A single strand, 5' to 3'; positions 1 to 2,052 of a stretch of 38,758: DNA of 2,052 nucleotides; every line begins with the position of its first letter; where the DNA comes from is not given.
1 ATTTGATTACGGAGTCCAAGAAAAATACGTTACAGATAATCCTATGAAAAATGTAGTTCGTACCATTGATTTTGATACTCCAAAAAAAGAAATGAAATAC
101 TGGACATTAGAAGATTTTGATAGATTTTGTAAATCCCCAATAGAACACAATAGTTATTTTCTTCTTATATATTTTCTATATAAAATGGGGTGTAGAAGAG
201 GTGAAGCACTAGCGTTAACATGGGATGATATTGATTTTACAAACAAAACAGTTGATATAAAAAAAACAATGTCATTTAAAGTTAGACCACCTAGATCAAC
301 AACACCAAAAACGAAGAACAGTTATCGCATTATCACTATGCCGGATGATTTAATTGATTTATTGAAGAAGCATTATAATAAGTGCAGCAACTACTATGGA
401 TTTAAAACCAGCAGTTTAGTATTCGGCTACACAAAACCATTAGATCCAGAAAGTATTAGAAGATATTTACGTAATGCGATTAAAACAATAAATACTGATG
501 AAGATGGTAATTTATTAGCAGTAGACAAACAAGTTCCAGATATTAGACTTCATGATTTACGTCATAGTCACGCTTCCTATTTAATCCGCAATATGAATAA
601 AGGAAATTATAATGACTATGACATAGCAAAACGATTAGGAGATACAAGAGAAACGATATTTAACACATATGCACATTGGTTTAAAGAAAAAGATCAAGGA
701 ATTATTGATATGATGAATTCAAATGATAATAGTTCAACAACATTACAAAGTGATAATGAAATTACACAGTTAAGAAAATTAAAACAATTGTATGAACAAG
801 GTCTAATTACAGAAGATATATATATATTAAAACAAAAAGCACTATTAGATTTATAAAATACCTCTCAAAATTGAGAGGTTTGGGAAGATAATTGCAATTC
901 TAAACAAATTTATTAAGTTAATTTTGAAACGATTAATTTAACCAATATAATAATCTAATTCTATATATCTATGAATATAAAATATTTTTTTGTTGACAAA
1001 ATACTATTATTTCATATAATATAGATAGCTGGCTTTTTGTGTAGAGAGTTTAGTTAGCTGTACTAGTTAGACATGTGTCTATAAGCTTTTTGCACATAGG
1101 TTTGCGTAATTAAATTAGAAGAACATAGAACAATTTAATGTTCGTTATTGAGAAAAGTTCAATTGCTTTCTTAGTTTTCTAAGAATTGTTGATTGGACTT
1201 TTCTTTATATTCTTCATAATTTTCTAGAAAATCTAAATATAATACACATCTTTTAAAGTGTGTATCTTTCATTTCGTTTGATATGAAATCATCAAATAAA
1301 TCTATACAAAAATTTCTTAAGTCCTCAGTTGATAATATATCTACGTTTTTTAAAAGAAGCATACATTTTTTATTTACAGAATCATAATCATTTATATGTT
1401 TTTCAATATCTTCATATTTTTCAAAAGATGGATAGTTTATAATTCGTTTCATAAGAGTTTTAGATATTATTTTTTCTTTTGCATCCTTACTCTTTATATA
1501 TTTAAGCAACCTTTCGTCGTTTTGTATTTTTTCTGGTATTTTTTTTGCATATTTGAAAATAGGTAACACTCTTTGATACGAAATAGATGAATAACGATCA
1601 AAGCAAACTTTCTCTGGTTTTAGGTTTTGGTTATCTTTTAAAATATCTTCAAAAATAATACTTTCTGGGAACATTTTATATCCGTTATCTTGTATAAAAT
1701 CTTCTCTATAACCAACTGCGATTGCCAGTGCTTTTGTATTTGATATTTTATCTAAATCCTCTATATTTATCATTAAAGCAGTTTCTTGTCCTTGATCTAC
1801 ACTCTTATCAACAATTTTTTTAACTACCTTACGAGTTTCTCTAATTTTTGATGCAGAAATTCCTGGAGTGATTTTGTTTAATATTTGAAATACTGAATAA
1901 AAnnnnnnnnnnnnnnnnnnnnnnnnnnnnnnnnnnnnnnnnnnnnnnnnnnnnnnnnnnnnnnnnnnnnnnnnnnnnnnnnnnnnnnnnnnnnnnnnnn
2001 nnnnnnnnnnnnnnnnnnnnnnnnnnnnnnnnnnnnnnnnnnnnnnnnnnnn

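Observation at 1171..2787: Stand-alone SIR2-like protein with an unassignable C-terminal domain in the integrase/repressor moron slot: candidate single-gene NADase defence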

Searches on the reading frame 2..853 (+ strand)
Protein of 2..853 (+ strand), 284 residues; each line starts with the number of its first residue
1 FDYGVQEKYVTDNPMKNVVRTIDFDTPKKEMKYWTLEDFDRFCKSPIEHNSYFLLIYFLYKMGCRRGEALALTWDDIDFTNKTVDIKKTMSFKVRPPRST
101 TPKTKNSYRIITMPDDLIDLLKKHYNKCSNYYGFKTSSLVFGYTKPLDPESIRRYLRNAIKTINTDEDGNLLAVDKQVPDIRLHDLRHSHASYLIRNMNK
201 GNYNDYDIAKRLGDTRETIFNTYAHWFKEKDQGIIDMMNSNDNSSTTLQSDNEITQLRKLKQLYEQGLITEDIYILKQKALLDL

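Call 18: search_protein_families(library=pfam, proteins=[window:2-853:+], max_evalue=0.01)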
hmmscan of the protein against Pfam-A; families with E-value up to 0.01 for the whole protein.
window:2-853:+ (284 aa): 3 families
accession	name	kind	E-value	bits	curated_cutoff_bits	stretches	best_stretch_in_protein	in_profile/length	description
PF00589.27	Phage_integrase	-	8.9e-17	61.8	27.1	1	54-228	26-170/172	Phage integrase family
PF09851.14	SHOCT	-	0.00019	21.5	27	1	255-272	1-18/28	Short C-terminal domain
PF13545.12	HTH_Crp_2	-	0.0046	17.3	27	0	206-230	26-47/70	Crp-like helix-turn-helix domain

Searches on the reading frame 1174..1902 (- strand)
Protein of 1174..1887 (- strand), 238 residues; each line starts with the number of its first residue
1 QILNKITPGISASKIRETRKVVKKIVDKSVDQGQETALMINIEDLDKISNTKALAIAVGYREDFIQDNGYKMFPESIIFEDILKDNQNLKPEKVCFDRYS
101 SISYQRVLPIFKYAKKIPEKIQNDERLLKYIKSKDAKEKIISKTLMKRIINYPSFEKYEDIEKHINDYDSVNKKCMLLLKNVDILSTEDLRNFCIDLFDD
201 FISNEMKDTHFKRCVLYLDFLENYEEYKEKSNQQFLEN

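Call 25: search_protein_representatives(protein=window:1174-1887:-)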
Query: 238 residues. Proteins with E-value up to 0.001 (for the whole library): 36; up to 1e-10: 23; up to 1e-30: 7. The best 36 are listed.
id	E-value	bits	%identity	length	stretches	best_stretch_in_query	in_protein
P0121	3.4e-48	180.6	39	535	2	2-225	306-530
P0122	1.2e-46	175.6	38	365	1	2-228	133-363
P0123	9.1e-45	169.4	66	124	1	115-232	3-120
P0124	9.0e-44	166.2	39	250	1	3-228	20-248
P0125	5.4e-35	137.4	49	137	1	83-217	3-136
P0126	1.2e-33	133.1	41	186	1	51-226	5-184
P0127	3.0e-31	125.2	36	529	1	2-224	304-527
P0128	2.1e-28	115.9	36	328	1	2-181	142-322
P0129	3.2e-24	102.2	30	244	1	2-223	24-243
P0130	6.9e-24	101.1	29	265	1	1-202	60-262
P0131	1.8e-23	99.8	38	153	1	77-220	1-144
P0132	2.0e-20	89.8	45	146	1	2-113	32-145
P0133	2.0e-20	89.8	37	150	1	78-228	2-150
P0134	4.2e-20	88.8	88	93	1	149-200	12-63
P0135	3.6e-18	82.4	36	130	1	94-223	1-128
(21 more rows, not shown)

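Call 41: predict_structure(alignment_id=A2)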
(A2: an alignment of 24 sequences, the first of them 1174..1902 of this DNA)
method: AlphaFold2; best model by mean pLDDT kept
length: 243 residues; sequences in the alignment: 24
mean_pLDDT: 78.4   pTM: 0.69
mean pLDDT of the five models: 78.4, 78.1, 77.5, 77.4, 77.3
residues with pLDDT >= 90: 130; 70-90: 38; 50-70: 29; < 50: 46
segments of 3 or more residues with pLDDT < 50: 20-50, 56-68
pLDDT, mean of each block of 10 residues (from residue 1): 61 59 39 34 40 46 43 69 92 86 81 94 92 93 95 95 96 96 97 97 94 95 98 90 68
secondary structure, 60 per line:
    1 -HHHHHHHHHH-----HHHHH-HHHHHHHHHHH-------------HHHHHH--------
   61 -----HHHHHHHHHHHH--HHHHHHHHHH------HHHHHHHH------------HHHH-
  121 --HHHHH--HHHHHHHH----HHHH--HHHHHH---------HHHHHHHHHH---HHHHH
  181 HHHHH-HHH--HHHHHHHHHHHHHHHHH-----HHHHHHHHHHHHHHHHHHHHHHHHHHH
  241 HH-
elements in order: H2-11 H17-21 H23-33 H47-52 H66-77 H80-89 H96-103 H116-119 H123-127 H130-137 H142-145 H148-153 H163-172 H176-185 H192-208 H214-242

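Call 44: search_solved_structures(query=A2, max_evalue=10, show_alignments=0)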
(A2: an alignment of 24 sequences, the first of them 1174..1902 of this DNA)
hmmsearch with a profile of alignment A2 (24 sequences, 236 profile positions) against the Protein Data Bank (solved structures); distinct sequences matched with E-value up to 10: 6.
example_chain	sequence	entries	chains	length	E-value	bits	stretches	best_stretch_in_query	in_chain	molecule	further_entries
1rlk_A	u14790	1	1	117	0.019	17.9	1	37-84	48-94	Hypothetical protein Ta0108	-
7pzt_A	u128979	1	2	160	1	12.2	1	94-121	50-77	Urea amidohydrolase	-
9r1j_A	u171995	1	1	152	1.5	11.7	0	143-190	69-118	sc-apCC-4-NR-1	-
9r1l_A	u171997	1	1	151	1.9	11.4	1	151-190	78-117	sc-apCC-4-SN38-1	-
9r1k_A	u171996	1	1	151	2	11.3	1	150-190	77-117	sc-apCC-4-A7F-1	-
9r1m_A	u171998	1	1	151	3.3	10.6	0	151-215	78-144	sc-apCC-4-LMF-1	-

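Call 45: fold_search(model_id=the predicted structure, library=pdb)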
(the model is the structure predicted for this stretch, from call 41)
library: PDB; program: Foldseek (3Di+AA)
matches with E <= 10: 67; with E <= 0.001: 0
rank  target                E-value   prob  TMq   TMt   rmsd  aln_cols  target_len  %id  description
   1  7z5r_B                1.4e+00  0.06  0.12  0.11  15.0       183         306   11  Structure of the mouse 8-oxoguanine DNA Glycosylase mOGG1 in complex with ligand TH012035 (released 2023-03-22)
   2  1aa7_B                1.8e+00  0.05  0.13  0.16  13.7       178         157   10  INFLUENZA VIRUS MATRIX PROTEIN CRYSTAL STRUCTURE AT PH 4.0 (released 1998-01-28)
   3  4kki                  1.9e+00  0.08  0.21  0.15  14.7       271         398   12  Crystal Structure of Haptocorrin in Complex with CNCbl (released 2013-07-17)
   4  7pz1_BBB              2.0e+00  0.04  0.12  0.10  14.7       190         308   12  Structure of the mouse 8-oxoguanine DNA Glycosylase mOGG1 in complex with ligand TH8535 (released 2022-11-02)
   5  2z16_A                2.1e+00  0.08  0.17  0.22  13.7       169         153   12  Crystal structure of Matrix protein 1 from influenza A virus A/crow/Kyoto/T1/2004(H5N1) (released 2008-05-13)
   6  5v7s_A                3.0e+00  0.03  0.12  0.15  16.2       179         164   11  Crystal structure of Influenza A virus matrix protein M1 (NLS-88E, pH 6.2) (released 2017-04-12)
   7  6its_B                3.7e+00  0.04  0.14  0.20  17.4       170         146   14  The citrate-bound trimer of chemoreceptor MCP2201 ligand binding domain (released 2018-12-26)
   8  8etq                  3.7e+00  0.02  0.12  0.12  17.5       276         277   11  Designed pentafoil knot protein folded into a trefoil knot (released 2023-10-25)
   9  7pub_Ck               3.7e+00  0.02  0.11  0.06  21.0       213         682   13  Late assembly intermediate of the Trypanosoma brucei mitoribosomal small subunit (released 2022-05-04)
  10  9kup_B                3.8e+00  0.05  0.15  0.23  16.0       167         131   11  Crystal structure of MCP2201LBD (released 2025-10-22)
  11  8ru2_E                3.8e+00  0.01  0.11  0.08  28.9       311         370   14  Structure of the F-actin barbed end bound by formin mDia1 (released 2024-04-10)
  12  2wh6_A                4.0e+00  0.05  0.16  0.22  14.9       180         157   13  Crystal structure of anti-apoptotic BHRF1 in complex with the Bim BH3 domain (released 2010-05-26)
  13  6n63                  4.0e+00  0.03  0.12  0.17  17.1       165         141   18  Crystal structure of an Iron binding protein (released 2019-07-17)
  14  4n9f_U                4.0e+00  0.03  0.15  0.13  17.9       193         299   13  Crystal structure of the Vif-CBFbeta-CUL5-ElOB-ElOC pentameric complex (released 2014-01-08)
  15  5xua_C                4.0e+00  0.02  0.10  0.16  17.1       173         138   12  The ligand-free dimer of chemoreceptor MCP2201 ligand binding domain (released 2018-06-27)
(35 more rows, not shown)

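Call 54: search_protein_families(library=pfam, alignment_id=A2, max_evalue=1)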
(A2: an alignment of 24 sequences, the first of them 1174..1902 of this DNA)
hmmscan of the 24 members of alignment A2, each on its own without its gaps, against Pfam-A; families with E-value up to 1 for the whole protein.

A. member 1, window:1174-1902:- (243 aa): 1 family
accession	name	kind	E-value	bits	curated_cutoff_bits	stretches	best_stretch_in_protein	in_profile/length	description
PF22624.1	AASDHPPT_N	-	0.017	15.8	27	1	127-166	20-59/100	4'-phosphopantetheinyl transferase, N-terminal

B. families by the number of members that match (of 24 scanned): 22 families
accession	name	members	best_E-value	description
PF02637.23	GatB_Yqey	3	0.035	GatB domain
PF13541.12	ChlI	2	0.0083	Subunit ChlI of Mg-chelatase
PF00817.25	IMS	1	0.0069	impB/mucB/samB family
PF08721.17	Tn7_Tnp_TnsA_C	1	0.0084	TnsA endonuclease C terminal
PF18771.7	APOBEC3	1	0.016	APOBEC3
PF22624.1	AASDHPPT_N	1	0.017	4'-phosphopantetheinyl transferase, N-terminal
PF24754.1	MavL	1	0.034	Macrodomain effector MavL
PF09876.14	DUF2103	1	0.036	Predicted metal-binding protein (DUF2103)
PF18493.6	DUF5617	1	0.039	Domain of unknown function (DUF5617)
PF19011.5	DUF5740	1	0.041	Family of unknown function (DUF5740)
PF02273.21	Acyl_transf_2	1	0.055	Acyl transferase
PF19995.5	iSTAND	1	0.064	inactive STAND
PF25802.1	WWC1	1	0.071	WWC1-like, helical hairpin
PF02604.26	PhdYeFM_antitox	1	0.076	Antitoxin Phd_YefM, type II toxin-antitoxin system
PF03750.18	Csm2_III-A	1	0.082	Csm2 Type III-A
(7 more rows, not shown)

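Call 55: search_protein_families(library=padloc, alignment_id=A2, max_evalue=0.1)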
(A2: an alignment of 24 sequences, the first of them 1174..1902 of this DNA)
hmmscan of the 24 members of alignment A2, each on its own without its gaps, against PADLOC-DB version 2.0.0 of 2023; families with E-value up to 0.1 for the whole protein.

A. member 1, window:1174-1902:- (243 aa): 2 families
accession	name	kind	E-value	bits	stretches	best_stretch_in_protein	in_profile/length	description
PDLC04968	PDC-S25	-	4.6e-25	86.6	1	1-228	293-514/517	-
PDLC04967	PDC-S25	-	1e-07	29.4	1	2-228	302-526/528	-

B. families by the number of members that match (of 24 scanned): 6 families
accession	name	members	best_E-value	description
PDLC04968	PDC-S25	24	1.6e-25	-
PDLC04967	PDC-S25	24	1.8e-14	-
PDLC01964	CARF_2OG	1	0.0012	-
PDLC00270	PtuA1|PtuA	1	0.0068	AAA ATPase domain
PDLC04747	PDC-M63B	1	0.013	-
PDLC01612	Csm2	1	0.029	CAS-III-A; effector_SS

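Call 69: fold_search(model_id=the predicted structure, library=viral)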
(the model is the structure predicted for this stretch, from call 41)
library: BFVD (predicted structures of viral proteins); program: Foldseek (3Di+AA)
matches with E <= 10: 118; with E <= 0.001: 0
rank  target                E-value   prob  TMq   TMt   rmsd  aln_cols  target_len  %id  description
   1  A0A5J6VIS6            4.1e-02  0.21  0.15  0.07  21.1       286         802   13  Uncharacterized protein [Megaviridae environmental sample]
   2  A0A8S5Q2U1            1.3e-01  0.10  0.12  0.13  29.4       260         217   14  Uncharacterized protein [Myoviridae sp. ctMYT7]
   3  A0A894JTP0            4.7e-01  0.08  0.15  0.11  26.1       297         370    9  (no name in the UniProt tables at hand)
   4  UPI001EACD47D         1.3e+00  0.05  0.14  0.14  20.6       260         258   13  (no name look-up for this kind of identifier)
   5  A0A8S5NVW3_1          1.4e+00  0.06  0.17  0.06  19.6       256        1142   12  Phage MuF C-terminal domain-containing protein [Myoviridae sp. cthRr4]
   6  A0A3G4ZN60            1.4e+00  0.04  0.14  0.10  19.7       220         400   17  Uncharacterized protein [Terrestrivirus sp.]
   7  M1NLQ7                1.5e+00  0.07  0.16  0.18  18.7       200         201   16  Repeat protein [Moumouvirus goulette]
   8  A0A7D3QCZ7            1.5e+00  0.04  0.14  0.08  18.9       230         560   16  (no name in the UniProt tables at hand)
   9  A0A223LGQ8            1.7e+00  0.04  0.16  0.11  21.2       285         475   12  Uncharacterized protein [Erwinia phage vB_EamM_RisingSun]
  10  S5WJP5                1.7e+00  0.03  0.12  0.13  19.8       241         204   15  Uncharacterized protein [Campylobacter phage CP8]
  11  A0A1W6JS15            1.9e+00  0.03  0.12  0.06  22.9       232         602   12  Tail length tape-measure protein 1 [Salmonella phage SE1Kor]
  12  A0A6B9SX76            2.0e+00  0.10  0.20  0.18  13.4       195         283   11  (no name in the UniProt tables at hand)
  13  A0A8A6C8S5            2.1e+00  0.03  0.13  0.08  27.5       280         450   12  (no name in the UniProt tables at hand)
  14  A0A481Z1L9            2.3e+00  0.02  0.14  0.10  17.8       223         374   14  Uncharacterized protein [Mimivirus LCMiAC02]
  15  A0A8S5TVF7            2.4e+00  0.03  0.15  0.11  22.3       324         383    9  DNA pilot protein VP2 [Microviridae sp. cttoc6]
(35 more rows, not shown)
